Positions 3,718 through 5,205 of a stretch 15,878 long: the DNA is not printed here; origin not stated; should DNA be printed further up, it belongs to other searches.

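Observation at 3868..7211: Divergent pair: c-di-GMP-gated GT2 beta-glycan synthase (GT2-PilZ fusion, no BcsB) and a membrane-anchored GH26 hydrolase. This is a candidate uncharacterised exopolysaccharide module.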

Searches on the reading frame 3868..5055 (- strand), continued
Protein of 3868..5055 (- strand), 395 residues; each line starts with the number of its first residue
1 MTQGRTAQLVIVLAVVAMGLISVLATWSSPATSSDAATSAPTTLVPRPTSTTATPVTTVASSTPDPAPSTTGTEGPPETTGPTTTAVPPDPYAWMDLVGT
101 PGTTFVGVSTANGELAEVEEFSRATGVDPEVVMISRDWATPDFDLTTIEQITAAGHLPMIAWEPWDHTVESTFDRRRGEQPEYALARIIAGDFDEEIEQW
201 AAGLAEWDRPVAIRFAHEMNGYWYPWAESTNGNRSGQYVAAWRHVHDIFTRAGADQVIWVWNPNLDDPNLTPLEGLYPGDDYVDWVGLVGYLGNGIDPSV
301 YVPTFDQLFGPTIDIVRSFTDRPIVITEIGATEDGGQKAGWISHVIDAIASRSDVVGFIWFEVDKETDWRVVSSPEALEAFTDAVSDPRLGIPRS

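Call 51: predict_structure(alignment_id=A2)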
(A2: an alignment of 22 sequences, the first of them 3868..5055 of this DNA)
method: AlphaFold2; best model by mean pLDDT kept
length: 395 residues; sequences in the alignment: 22
mean_pLDDT: 82.8   pTM: 0.75
mean pLDDT of the five models: 82.8, 81.8, 80.1, 78.8, 77.5
residues with pLDDT >= 90: 234; 70-90: 92; 50-70: 13; < 50: 56
segments of 3 or more residues with pLDDT < 50: 29-81
pLDDT, mean of each block of 10 residues (from residue 1): 70 89 73 38 30 29 35 41 61 83 89 88 93 92 88 95 88 74 95 96 96 93 87 94 98 97 92 95 97 90 96 97 96 94 97 95 85 94 94 74
secondary structure, 60 per line:
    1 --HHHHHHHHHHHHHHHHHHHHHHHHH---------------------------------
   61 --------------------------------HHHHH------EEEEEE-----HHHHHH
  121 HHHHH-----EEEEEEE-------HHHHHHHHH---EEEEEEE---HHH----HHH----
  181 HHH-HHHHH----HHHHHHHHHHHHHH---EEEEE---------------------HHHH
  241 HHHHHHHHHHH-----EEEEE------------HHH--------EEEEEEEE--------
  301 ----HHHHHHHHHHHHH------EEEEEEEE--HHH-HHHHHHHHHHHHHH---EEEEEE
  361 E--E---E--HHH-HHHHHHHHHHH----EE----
elements in order: H3-27 H93-97 E104-109 H115-125 E131-137 H145-153 E157-163 H185-189 H194-207 E211-215 H237-251 E257-261 E285-292 H305-317 E324-331 H338-351 E355-361 H375-385

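Call 54: fold_search(model_id=the predicted structure, library=pdb)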
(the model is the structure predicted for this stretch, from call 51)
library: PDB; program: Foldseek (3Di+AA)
matches with E <= 10: 1342; with E <= 0.001: 158
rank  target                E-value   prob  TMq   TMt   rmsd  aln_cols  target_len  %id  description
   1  2bv9                  4.4e-25  1.00  0.63  0.87   2.4       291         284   32  HOW FAMILY 26 GLYCOSIDE HYDROLASES ORCHESTRATE CATALYSIS ON DIFFERENT POLYSACCHARIDES. STRUCTURE AND ACTIVITY OF A CLOST (released 2005-06-30)
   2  6zpl_C                5.9e-25  1.00  0.63  0.89   2.4       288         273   33  Inward-open structure of human glycine transporter 1 in complex with a benzoylisoindoline inhibitor, sybody Sb_GlyT1#7 (released 2021-03-17)
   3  2v3g                  8.4e-25  1.00  0.63  0.89   2.4       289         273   32  Structure of a family 26 lichenase in complex with noeuromycin (released 2007-09-18)
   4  2cip_A                8.9e-25  1.00  0.63  0.90   2.2       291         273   32  Structure of the Michaelis complex of a family 26 lichenase (released 2006-07-12)
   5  2vi0_A                1.1e-24  1.00  0.63  0.90   2.5       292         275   32  Lichenase CtLic26 in complex with a thio-oligosaccharide (released 2009-03-10)
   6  2bvd                  1.3e-24  1.00  0.63  0.89   2.4       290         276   32  HOW FAMILY 26 GLYCOSIDE HYDROLASES ORCHESTRATE CATALYSIS ON DIFFERENT POLYSACCHARIDES. STRUCTURE AND ACTIVITY OF A CLOST (released 2005-06-30)
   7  2cit_A                8.5e-24  1.00  0.62  0.88   2.4       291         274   32  Structure of the covalent intermediate of a family 26 lichenase (released 2006-04-10)
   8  2ddx                  2.3e-13  1.00  0.55  0.66   4.3       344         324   19  Crystal structure of beta-1,3-xylanase from Vibrio sp. AX-4 (released 2007-02-13)
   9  4yn5                  5.9e-13  1.00  0.54  0.54   5.7       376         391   19  Catalytic domain of Bacillus sp. JAMB-750 GH26 Endo-beta-1,4-mannanase (released 2016-03-09)
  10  6q75_B                6.3e-13  1.00  0.52  0.66   5.5       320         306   19  The structure of GH26A from Muricauda sp. MAR_2010_75 (released 2020-01-15)
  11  6q75_A                1.1e-12  1.00  0.53  0.65   5.6       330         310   18  The structure of GH26A from Muricauda sp. MAR_2010_75 (released 2020-01-15)
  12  7xjr                  1.3e-12  1.00  0.54  0.69   4.1       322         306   16  MLXase AlXyn26A (released 2023-04-26)
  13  6d2x                  1.4e-12  1.00  0.51  0.59   5.6       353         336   15  Crystal structure of the GH26 domain from PbGH26-GH5A endo-beta-mannanase/endo-beta-glucanase from Prevotella bryantii (released 2019-10-16)
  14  6hf2                  3.3e-12  1.00  0.49  0.59   6.4       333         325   20  The structure of BoMan26B, a GH26 beta-mannanase from Bacteroides ovatus (released 2019-04-24)
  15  6q78_A                3.5e-12  1.00  0.53  0.55   6.0       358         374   16  The structure of GH26C from Muricauda sp. MAR_2010_75 (released 2020-01-15)
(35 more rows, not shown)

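Call 74: search_solved_structures(query=A2, max_evalue=0.001, show_alignments=0)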
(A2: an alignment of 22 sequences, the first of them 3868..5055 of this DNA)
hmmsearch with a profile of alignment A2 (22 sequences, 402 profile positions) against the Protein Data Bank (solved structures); distinct sequences matched with E-value up to 0.001: 41.
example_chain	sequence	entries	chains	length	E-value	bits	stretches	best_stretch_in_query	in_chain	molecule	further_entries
2bv9_A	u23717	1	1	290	4.2e-60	207.3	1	111-387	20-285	ENDOGLUCANASE H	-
2v3g_A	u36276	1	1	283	7.2e-60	206.5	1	111-383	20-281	ENDOGLUCANASE H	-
2bvd_A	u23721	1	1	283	8e-60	206.4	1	111-383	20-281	ENDOGLUCANASE H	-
2vi0_A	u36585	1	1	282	4.4e-59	203.9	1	111-383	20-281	Endoglucanase H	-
2cip_A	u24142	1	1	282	8e-59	203.1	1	111-383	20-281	ENDOGLUCANASE H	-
8xvj_R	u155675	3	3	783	1.5e-58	202.2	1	109-392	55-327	Endoglucanase H,Endothelin-1 receptor,Soluble cytochrome b562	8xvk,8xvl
2cit_A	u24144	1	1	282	1.5e-58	202.1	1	111-383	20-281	ENDOGLUCANASE H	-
6zpl_C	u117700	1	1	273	2.2e-58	201.6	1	111-382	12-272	Endoglucanase H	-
8xvi_R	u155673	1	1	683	5.8e-58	200.2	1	110-387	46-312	Endoglucanase H,Endothelin-1 receptor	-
7xp4_R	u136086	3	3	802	1.6e-57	198.7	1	110-385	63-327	Endoglucanase H,Taste receptor type 2 member 46,Endoglucanase H,Taste receptor type 2 memb | Endoglucanase H,Taste receptor type 2 member 46,Bitter taste recept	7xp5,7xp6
3cbw_A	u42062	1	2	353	1.8e-15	60.3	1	101-292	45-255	YdhT protein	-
2qha_A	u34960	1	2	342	4.5e-15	59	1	190-292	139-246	Beta-1,4-mannanase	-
2whk_A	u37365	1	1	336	4.6e-15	59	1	191-292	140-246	MANNAN ENDO-1,4-BETA-MANNOSIDASE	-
12nx_A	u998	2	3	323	8.6e-14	54.8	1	199-305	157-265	Glycoside hydrolase family 26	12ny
7eet_A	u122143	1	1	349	5.5e-13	52.1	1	196-291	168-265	Mannanase KMAN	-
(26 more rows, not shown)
